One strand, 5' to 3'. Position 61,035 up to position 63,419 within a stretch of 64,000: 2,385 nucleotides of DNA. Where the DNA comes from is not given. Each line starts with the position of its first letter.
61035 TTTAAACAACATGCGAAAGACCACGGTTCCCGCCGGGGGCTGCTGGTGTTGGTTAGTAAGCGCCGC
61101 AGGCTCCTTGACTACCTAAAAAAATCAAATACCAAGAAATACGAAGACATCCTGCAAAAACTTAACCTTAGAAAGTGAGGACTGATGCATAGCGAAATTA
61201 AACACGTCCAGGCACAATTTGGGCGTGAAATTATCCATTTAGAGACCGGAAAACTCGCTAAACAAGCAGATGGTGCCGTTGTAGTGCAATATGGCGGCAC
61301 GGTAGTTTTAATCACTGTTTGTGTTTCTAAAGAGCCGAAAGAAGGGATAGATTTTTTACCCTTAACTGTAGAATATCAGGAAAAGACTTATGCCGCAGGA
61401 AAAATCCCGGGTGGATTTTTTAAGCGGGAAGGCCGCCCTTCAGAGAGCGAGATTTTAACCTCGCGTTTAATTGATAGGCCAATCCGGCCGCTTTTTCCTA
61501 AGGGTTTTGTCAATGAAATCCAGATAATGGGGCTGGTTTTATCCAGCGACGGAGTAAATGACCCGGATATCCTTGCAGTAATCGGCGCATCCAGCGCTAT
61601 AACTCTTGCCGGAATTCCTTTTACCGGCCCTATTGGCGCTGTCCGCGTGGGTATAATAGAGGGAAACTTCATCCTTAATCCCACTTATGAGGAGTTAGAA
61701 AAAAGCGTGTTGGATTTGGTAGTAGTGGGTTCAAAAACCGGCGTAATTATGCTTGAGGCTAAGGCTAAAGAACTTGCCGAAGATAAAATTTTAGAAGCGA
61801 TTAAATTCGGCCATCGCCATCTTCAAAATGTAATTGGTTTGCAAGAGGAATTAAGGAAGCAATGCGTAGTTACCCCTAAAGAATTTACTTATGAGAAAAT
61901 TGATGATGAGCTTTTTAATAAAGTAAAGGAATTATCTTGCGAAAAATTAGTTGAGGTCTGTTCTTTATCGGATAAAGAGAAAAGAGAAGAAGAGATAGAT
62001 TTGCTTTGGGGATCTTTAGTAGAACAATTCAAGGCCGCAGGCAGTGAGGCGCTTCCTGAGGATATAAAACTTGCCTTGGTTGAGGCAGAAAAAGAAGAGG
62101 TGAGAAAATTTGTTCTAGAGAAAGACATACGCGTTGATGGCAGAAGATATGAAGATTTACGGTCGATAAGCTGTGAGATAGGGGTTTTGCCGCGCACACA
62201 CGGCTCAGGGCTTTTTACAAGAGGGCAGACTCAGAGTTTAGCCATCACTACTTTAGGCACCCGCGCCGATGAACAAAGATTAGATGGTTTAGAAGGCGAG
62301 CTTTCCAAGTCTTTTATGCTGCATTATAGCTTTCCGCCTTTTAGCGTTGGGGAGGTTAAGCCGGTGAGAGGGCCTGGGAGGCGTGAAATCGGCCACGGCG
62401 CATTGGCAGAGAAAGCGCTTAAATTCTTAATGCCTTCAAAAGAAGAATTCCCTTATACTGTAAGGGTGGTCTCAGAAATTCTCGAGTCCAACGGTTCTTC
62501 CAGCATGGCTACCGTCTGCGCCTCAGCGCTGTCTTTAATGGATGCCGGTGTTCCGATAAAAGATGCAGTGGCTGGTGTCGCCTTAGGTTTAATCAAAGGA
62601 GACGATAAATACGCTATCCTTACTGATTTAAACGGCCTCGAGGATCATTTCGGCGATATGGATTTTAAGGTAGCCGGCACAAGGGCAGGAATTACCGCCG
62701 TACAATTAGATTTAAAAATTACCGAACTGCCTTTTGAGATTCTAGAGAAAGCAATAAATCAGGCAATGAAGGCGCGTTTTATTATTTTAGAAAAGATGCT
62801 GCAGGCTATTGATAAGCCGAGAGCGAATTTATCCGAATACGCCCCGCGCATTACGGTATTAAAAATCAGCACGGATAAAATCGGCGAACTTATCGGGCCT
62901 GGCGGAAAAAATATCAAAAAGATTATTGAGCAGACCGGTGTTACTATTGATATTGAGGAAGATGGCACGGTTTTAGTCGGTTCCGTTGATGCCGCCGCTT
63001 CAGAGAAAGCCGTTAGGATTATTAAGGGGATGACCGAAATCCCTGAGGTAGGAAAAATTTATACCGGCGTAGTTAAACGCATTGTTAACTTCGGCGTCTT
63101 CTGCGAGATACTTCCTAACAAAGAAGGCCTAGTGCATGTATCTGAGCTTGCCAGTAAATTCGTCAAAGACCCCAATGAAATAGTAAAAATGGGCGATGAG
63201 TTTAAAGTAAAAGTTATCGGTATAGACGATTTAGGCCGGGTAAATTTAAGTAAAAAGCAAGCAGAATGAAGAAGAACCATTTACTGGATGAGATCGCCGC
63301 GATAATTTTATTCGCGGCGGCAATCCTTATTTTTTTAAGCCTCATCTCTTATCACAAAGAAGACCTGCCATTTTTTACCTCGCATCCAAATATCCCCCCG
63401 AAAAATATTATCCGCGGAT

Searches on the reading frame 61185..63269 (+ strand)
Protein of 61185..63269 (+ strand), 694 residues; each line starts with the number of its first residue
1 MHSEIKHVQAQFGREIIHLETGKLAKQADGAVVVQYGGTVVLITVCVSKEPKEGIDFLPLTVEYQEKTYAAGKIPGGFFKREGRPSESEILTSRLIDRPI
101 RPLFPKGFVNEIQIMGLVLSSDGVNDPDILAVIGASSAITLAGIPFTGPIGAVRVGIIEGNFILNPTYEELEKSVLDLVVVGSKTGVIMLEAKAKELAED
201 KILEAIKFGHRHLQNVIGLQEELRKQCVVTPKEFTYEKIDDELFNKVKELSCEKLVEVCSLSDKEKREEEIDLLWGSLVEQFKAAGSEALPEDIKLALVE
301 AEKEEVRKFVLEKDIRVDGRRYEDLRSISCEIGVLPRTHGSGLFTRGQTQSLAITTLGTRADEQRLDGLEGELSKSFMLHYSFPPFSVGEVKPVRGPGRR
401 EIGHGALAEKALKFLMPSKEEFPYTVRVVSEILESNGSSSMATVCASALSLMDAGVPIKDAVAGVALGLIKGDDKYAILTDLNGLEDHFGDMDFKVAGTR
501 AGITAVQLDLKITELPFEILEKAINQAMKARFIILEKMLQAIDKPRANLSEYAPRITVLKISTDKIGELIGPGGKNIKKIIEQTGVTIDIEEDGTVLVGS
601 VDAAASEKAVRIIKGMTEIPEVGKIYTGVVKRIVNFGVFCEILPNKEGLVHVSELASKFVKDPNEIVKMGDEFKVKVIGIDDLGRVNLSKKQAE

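Call 46: find_encoding_contigs(protein=window:61185-63269:+, flank=10000, max_places=4)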
Protein window:61185-63269:+ (694 aa): 8 contigs read that carry it; 4 places shown.
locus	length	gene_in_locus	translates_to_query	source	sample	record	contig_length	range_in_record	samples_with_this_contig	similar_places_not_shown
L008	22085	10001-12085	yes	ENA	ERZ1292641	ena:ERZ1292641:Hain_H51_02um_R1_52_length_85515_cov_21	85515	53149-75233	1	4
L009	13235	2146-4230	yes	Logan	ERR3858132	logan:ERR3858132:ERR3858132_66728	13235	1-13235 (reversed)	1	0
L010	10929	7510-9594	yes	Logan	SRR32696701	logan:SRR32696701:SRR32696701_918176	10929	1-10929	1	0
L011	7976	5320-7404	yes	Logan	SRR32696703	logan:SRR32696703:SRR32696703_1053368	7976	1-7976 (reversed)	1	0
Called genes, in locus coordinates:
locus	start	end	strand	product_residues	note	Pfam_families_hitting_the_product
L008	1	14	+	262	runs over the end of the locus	PF00290:Trp_syntA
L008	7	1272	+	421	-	PF00675:Peptidase_M16, PF05193:Peptidase_M16_C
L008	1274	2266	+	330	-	PF01595:CNNM, PF00571:CBS (weak)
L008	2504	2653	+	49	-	PF18930:DUF5679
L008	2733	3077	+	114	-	PF02410:RsfS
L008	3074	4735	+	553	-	PF03485:Arg_tRNA_synt_N, PF00750:tRNA-synt_1d, PF05746:DALR_1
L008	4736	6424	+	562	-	PF01368:DHH, PF02272:DHHA1, PF17768:RecJ_OB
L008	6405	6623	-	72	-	PF00830:Ribosomal_L28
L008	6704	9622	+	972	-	PF00580:UvrD-helicase, PF13245:AAA_19, PF13361:UvrD_C, PF13538:UvrD_C_2 (faint), PF12705:PDDEXK_1, PF01930:Cas_Cas4 (weak)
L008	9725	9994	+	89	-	PF00312:Ribosomal_S15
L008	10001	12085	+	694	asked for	PF01138:RNase_PH, PF03725:RNase_PH_C, PF03726:PNPase, PF01138:RNase_PH, PF00013:KH_1, PF00575:S1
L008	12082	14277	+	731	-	PF13491:FtsK_4TM, PF17854:FtsK_alpha, PF01580:FtsK_SpoIIIE, PF09397:FtsK_gamma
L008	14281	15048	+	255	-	PF13413:HTH_25, PF13464:RodZ_C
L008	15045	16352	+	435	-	PF00919:UPF0004, PF04055:Radical_SAM, PF18693:TRAM_2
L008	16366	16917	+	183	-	PF01066:CDP-OH_P_transf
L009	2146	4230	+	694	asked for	PF01138:RNase_PH, PF03725:RNase_PH_C, PF03726:PNPase, PF01138:RNase_PH, PF00013:KH_1, PF00575:S1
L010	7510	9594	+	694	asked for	PF01138:RNase_PH, PF03725:RNase_PH_C, PF03726:PNPase, PF01138:RNase_PH, PF00013:KH_1, PF00575:S1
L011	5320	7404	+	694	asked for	PF01138:RNase_PH, PF03725:RNase_PH_C, PF03726:PNPase, PF01138:RNase_PH, PF00013:KH_1, PF00575:S1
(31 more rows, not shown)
